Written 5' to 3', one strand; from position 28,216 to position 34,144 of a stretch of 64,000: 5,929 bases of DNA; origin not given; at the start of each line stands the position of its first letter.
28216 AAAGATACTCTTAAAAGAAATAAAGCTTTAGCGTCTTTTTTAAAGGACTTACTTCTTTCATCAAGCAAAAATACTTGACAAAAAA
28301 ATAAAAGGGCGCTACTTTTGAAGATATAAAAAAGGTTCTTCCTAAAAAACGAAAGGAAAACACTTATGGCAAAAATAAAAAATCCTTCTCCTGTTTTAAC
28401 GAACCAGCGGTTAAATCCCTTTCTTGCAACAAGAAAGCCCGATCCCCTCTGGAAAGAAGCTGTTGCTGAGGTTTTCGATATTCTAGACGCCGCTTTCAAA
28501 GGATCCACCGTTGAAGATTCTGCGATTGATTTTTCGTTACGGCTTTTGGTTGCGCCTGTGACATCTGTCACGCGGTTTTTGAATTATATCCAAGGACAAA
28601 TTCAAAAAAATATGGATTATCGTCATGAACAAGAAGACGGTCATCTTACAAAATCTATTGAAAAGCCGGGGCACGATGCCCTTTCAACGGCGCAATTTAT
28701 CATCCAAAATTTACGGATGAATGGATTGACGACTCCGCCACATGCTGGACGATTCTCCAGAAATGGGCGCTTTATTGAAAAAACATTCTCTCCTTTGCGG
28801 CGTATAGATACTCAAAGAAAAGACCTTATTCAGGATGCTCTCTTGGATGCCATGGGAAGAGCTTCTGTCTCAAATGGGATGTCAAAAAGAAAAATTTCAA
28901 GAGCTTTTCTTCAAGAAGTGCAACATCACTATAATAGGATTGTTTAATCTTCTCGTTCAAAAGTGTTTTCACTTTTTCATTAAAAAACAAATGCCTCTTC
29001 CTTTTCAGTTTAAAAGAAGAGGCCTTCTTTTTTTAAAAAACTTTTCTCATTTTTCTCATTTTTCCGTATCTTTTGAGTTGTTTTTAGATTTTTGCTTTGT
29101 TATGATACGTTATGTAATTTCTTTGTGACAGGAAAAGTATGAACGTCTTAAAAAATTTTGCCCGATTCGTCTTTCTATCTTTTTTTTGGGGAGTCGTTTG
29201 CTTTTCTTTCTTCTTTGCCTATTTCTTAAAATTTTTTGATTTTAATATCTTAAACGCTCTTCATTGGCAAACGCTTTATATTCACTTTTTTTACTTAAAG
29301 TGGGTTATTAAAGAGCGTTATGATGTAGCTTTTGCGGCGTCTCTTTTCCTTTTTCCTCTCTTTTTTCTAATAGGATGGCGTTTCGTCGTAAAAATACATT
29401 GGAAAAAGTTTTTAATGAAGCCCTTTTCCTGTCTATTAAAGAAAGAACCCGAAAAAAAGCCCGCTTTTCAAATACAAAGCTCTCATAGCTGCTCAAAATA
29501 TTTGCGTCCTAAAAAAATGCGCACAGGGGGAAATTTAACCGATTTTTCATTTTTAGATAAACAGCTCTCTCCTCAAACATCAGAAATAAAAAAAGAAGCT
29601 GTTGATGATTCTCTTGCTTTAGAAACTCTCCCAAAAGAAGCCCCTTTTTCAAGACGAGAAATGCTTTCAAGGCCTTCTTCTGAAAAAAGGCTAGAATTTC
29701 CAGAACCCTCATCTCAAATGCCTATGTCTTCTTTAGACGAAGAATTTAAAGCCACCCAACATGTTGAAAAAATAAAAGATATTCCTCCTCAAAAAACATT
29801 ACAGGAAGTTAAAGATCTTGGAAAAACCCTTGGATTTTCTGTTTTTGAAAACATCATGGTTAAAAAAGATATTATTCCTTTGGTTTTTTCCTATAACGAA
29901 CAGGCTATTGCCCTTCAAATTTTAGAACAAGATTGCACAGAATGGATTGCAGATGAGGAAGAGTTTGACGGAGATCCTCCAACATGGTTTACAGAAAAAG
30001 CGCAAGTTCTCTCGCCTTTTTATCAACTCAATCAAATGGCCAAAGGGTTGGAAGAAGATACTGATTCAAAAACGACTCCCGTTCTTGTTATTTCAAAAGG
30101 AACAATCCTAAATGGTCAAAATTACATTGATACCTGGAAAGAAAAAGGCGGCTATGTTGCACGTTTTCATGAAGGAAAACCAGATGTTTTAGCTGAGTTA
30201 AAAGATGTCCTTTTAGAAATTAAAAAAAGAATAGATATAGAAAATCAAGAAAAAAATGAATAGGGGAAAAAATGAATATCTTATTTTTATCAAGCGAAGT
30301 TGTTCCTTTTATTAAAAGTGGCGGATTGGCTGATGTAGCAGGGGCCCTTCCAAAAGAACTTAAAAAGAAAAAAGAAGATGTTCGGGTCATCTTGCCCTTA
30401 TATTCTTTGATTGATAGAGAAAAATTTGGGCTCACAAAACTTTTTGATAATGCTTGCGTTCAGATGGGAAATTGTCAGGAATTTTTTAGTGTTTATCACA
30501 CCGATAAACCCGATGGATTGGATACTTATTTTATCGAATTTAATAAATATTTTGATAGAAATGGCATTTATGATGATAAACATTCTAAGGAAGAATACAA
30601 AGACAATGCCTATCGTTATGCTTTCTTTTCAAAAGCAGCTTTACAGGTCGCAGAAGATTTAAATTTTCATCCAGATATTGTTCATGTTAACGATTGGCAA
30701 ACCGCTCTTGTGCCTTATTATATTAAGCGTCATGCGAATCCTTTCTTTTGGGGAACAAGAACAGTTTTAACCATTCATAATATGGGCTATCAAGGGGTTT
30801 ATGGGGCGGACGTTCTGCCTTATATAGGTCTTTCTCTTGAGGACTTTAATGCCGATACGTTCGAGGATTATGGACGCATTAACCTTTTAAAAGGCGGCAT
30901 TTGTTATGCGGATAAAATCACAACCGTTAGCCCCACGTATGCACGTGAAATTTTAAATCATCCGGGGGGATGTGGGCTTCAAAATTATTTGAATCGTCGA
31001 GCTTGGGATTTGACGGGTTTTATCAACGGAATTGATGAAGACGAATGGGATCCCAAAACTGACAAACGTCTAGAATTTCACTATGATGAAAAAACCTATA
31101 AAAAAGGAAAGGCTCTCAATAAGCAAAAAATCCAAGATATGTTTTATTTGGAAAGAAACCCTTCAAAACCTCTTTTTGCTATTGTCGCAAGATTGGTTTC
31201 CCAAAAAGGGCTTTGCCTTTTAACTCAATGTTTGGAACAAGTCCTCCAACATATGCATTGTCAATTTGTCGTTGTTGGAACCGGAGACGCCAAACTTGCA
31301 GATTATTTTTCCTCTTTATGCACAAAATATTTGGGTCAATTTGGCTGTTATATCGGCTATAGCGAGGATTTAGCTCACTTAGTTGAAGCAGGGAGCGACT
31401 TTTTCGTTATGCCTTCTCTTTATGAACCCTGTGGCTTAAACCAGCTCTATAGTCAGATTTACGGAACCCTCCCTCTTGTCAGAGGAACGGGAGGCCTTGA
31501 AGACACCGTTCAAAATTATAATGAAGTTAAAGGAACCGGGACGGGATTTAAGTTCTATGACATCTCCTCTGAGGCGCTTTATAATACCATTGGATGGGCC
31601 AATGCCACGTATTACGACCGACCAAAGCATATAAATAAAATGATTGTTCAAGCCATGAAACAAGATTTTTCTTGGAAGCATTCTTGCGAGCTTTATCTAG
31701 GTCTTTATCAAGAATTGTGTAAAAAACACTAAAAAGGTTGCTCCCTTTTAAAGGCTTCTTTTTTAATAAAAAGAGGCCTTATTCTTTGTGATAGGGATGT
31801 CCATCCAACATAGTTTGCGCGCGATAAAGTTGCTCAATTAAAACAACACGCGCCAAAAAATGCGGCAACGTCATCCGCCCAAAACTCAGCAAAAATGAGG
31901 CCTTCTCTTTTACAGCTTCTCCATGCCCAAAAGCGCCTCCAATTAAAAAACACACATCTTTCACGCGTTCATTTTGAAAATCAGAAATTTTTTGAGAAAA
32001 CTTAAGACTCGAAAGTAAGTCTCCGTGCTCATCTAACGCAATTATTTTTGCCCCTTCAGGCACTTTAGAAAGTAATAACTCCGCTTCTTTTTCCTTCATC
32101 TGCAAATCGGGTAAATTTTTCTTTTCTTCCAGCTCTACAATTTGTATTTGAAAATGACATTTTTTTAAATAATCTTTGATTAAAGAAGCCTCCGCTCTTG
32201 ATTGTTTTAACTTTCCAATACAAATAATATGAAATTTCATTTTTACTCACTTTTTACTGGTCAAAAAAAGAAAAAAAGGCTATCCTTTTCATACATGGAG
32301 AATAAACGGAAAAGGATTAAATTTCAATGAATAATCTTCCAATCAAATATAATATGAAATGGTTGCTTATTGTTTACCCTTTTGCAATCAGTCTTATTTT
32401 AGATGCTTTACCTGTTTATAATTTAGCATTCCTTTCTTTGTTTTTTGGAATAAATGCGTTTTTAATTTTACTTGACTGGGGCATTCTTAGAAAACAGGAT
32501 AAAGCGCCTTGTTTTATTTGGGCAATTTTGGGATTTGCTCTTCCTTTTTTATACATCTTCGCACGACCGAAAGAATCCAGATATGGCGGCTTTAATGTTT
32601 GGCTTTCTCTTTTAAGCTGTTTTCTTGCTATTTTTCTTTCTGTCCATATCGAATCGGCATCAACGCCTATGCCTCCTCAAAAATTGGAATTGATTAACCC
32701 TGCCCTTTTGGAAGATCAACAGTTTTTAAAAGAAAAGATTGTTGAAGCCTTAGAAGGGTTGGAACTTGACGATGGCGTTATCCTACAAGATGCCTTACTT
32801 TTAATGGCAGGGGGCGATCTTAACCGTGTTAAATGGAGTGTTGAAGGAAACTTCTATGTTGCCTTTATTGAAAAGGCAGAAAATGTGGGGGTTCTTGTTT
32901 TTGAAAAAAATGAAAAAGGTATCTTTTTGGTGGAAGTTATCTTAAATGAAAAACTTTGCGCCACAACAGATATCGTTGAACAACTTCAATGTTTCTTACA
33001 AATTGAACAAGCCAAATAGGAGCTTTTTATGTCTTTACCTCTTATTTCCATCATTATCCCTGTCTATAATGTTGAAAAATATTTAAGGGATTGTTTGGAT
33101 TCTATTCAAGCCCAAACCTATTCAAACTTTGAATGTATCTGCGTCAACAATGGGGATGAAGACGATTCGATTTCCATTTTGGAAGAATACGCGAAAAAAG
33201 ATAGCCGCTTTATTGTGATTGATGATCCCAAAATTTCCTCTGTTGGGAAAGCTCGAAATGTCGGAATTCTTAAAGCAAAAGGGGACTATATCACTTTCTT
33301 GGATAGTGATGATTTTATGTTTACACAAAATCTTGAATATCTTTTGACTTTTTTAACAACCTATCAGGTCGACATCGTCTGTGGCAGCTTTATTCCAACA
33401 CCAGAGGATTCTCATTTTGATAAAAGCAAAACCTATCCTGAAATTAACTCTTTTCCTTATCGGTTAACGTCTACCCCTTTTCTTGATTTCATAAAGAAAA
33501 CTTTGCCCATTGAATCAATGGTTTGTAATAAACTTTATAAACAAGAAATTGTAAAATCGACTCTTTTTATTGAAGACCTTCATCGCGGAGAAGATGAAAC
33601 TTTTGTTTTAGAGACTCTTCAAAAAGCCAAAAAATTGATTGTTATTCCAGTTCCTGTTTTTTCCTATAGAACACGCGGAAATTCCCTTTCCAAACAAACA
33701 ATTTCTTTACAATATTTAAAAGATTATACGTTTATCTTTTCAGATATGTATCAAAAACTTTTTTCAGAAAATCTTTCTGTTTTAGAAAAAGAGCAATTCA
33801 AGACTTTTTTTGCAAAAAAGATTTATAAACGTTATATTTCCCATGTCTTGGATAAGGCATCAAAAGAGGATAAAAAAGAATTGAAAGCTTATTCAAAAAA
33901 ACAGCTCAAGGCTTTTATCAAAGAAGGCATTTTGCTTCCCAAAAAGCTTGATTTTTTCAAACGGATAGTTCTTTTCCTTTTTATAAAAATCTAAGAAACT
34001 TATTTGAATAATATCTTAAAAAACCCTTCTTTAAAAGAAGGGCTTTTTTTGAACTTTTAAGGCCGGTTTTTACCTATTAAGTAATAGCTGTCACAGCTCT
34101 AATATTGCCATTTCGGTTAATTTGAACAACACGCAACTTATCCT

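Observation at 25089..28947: Tandemly duplicated two-gene cassette (A about 220 aa plus B 584 aa) with a 5'-truncated second B copy: candidate T4SS effector/partner pairs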

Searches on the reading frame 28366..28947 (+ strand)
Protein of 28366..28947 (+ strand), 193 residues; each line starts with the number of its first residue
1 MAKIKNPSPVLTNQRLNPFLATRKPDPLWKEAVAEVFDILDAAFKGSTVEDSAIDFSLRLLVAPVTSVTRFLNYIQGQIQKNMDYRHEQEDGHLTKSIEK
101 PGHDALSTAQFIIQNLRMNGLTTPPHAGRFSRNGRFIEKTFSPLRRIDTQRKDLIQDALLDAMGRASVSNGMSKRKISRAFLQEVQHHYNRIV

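Call 7: search_protein_families(library=pfam, proteins=[window:28366-28947:+], max_evalue=0.1)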
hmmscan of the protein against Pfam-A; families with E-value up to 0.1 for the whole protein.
window:28366-28947:+ (193 aa): 0 families

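Call 8: search_protein_families(library=ncbifam, proteins=[window:28366-28947:+], max_evalue=0.1)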
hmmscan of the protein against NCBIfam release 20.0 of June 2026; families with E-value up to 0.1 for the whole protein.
window:28366-28947:+ (193 aa): 0 families

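Call 17: find_homologous_proteins(query=window:28366-28947:+, max_evalue=0.01)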
Query window:28366-28947:+ (193 aa): 2 proteins with E <= 0.01 among 73 candidates.
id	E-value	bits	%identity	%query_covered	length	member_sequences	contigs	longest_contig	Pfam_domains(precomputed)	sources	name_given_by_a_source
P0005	3.2e-117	407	95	100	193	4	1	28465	-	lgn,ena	-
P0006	6.5e-67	243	62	97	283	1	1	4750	-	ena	-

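Call 19: find_encoding_contigs(protein=P0006, flank=10000)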
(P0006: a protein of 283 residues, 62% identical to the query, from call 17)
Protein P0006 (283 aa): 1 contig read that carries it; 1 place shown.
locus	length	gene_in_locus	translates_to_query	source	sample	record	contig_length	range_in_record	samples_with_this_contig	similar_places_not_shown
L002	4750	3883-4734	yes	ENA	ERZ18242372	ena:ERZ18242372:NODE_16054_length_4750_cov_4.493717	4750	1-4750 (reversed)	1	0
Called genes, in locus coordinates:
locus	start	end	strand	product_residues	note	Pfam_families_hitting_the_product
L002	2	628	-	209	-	?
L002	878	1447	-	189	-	-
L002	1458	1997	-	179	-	-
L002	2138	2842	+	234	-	-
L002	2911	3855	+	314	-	-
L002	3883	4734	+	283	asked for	-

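Call 24: search_protein_families(library=phrogs, proteins=[window:28366-28947:+], max_evalue=0.1)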
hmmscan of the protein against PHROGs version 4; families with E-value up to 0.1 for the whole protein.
window:28366-28947:+ (193 aa): 1 family
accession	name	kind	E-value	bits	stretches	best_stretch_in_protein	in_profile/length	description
phrog_37127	-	unknown function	0.068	14.7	0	138-175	2-41/68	-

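Call 25: search_protein_families(library=padloc, proteins=[window:28366-28947:+], max_evalue=0.1)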
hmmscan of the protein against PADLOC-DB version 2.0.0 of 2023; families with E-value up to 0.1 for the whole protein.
window:28366-28947:+ (193 aa): 0 families

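Call 32: find_related_loci(query=A2, collection=genome_contigs, flank=10000)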
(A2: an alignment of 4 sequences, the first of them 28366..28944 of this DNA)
Query A2 (193 aa) in genome_contigs; peptide patterns used: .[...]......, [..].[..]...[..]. (x = any residue, [..] = any of these).
266 stretches matched a pattern, but none encodes a relative of the query by tblastn (E <= 1e-3).

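Call 34: find_related_loci(query=A2, collection=metagenome_contigs, flank=10000)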
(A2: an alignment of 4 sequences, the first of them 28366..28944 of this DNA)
Query A2 (193 aa) in metagenome_contigs; peptide patterns used: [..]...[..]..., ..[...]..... (x = any residue, [..] = any of these).
221 stretches matched a pattern; 1 encode a relative of the query (tblastn E <= 1e-3); 1 distinct loci.
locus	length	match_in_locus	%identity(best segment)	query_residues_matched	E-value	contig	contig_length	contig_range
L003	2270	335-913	99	1-193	5e-141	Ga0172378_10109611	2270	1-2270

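Call 50: search_solved_structures(query=A2, max_evalue=10)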
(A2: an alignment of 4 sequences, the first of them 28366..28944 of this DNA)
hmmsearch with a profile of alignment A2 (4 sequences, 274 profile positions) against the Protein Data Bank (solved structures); distinct sequences matched with E-value up to 10: 1.
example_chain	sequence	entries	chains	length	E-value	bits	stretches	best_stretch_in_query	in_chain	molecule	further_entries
4j5u_A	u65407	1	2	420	1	12.1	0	101-154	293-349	Serine hydroxymethyltransferase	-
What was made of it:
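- Closest known: Bartonella effector proteins. Different: No sequence match to BID-domain chains in the PDB or to any Pfam family (calls 7, 50).
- No eukaryote-like domain, BID or XVIPCD match (calls 7, 50).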

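Call 53: list_cluster_members(proteins=[P0001, P0002, P0004, P0005, P0006, P0007, window:28366-28944:+, window:30272-31729:+])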
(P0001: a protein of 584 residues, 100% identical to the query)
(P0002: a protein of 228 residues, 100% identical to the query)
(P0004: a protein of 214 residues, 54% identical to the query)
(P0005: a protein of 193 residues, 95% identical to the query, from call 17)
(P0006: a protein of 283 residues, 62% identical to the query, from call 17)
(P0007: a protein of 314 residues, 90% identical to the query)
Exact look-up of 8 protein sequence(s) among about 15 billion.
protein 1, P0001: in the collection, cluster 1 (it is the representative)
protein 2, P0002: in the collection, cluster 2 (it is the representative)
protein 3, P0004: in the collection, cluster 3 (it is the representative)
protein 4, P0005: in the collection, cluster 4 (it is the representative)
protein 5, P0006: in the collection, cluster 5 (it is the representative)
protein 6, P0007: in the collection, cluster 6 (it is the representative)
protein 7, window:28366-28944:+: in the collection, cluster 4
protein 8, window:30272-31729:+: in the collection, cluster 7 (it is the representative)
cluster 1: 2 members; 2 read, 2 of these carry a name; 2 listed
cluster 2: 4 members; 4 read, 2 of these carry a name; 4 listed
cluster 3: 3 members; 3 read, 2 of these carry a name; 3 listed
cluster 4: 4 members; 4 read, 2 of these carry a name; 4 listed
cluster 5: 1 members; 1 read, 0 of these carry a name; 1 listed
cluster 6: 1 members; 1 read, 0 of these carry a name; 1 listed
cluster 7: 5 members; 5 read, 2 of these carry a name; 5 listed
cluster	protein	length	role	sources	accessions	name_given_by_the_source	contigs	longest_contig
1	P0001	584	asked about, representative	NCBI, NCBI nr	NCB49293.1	MAG: hypothetical protein EOM53_01250 [Alphaproteobacteria bacterium] | hypothetical protein [Alphaproteobacteria bacterium]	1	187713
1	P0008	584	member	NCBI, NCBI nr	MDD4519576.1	MAG: hypothetical protein PHI50_01640 [Alphaproteobacteria bacterium] | hypothetical protein [Alphaproteobacteria bacterium]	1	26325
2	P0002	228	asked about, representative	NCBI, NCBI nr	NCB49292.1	MAG: hypothetical protein EOM53_01245 [Alphaproteobacteria bacterium] | hypothetical protein [Alphaproteobacteria bacterium]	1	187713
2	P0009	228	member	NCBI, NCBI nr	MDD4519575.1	MAG: hypothetical protein PHI50_01635 [Alphaproteobacteria bacterium] | hypothetical protein [Alphaproteobacteria bacterium]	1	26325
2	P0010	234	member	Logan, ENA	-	-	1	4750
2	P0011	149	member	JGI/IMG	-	-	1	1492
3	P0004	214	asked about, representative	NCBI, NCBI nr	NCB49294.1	MAG: hypothetical protein EOM53_01255 [Alphaproteobacteria bacterium] | hypothetical protein [Alphaproteobacteria bacterium]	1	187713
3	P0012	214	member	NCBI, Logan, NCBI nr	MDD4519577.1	MAG: hypothetical protein PHI50_01645 [Alphaproteobacteria bacterium] | hypothetical protein [Alphaproteobacteria bacterium]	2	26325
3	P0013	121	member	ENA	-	-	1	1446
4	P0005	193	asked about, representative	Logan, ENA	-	-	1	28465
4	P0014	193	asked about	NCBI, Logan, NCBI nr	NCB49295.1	MAG: hypothetical protein EOM53_01260 [Alphaproteobacteria bacterium] | hypothetical protein [Alphaproteobacteria bacterium]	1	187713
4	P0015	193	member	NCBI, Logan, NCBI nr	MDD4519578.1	MAG: hypothetical protein PHI50_01650 [Alphaproteobacteria bacterium] | hypothetical protein [Alphaproteobacteria bacterium]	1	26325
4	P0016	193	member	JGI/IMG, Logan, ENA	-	-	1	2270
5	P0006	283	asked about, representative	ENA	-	-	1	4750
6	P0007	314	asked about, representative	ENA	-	-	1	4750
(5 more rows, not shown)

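Call 79: find_encoding_contigs(protein=window:28366-28947:+, flank=10000, max_places=10)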
Protein window:28366-28947:+ (193 aa): 1 contig read that carries it; 1 place shown.
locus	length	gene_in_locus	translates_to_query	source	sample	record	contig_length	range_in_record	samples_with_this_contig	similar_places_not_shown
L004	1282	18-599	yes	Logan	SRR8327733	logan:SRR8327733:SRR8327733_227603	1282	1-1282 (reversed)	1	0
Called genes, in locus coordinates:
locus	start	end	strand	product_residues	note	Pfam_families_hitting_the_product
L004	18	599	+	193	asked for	-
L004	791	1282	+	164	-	?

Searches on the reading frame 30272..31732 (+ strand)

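Call 9: search_protein_families(library=pfam, proteins=[window:30272-31732:+], max_evalue=0.001)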
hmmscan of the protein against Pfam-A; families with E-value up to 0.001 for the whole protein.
window:30272-31732:+ (486 aa): 4 families
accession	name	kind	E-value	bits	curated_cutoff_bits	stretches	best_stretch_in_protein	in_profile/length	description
PF08323.17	Glyco_transf_5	-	5.8e-83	278.7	22.7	1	2-241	1-238/239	Starch synthase catalytic domain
PF00534.26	Glycos_transf_1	-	7.5e-12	45.6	26.4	1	290-436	6-148/172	Glycosyl transferases group 1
PF13692.12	Glyco_trans_1_4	-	1.4e-08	35.5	27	1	300-416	2-118/142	Glycosyl transferases group 1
PF13439.12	Glyco_transf_4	-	3e-07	31.1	28.5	1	109-229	51-150/170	Glycosyltransferase Family 4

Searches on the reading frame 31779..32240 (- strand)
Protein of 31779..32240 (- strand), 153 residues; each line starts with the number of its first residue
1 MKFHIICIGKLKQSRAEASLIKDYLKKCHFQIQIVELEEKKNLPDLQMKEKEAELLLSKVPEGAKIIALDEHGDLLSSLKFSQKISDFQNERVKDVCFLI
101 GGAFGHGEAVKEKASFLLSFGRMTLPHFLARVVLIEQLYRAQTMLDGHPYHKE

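Call 9: search_protein_families(library=pfam, proteins=[window:31779-32240:-], max_evalue=0.001)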
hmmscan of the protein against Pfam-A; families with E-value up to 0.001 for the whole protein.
window:31779-32240:- (153 aa): 1 family
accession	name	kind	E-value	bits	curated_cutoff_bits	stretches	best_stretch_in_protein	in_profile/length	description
PF02590.22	SPOUT_MTase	-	2.1e-45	154.9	27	1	1-151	1-154/154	Predicted SPOUT methyltransferase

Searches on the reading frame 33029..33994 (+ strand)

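Call 9: search_protein_families(library=pfam, proteins=[window:33029-33994:+], max_evalue=0.001)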
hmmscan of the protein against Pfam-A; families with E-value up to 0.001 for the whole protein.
window:33029-33994:+ (321 aa): 3 families
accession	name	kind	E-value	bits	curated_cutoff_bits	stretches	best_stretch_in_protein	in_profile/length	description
PF00535.33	Glycos_transf_2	-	1.8e-36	126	23.3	1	7-144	1-133/168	Glycosyl transferase family 2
PF10111.15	Glyco_tranf_2_2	-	2.8e-11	43.9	27.3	1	7-288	1-271/276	Glycosyltransferase like family 2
PF13641.12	Glyco_tranf_2_3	-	2.3e-10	41.3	27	1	6-118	3-120/230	Glycosyltransferase like family 2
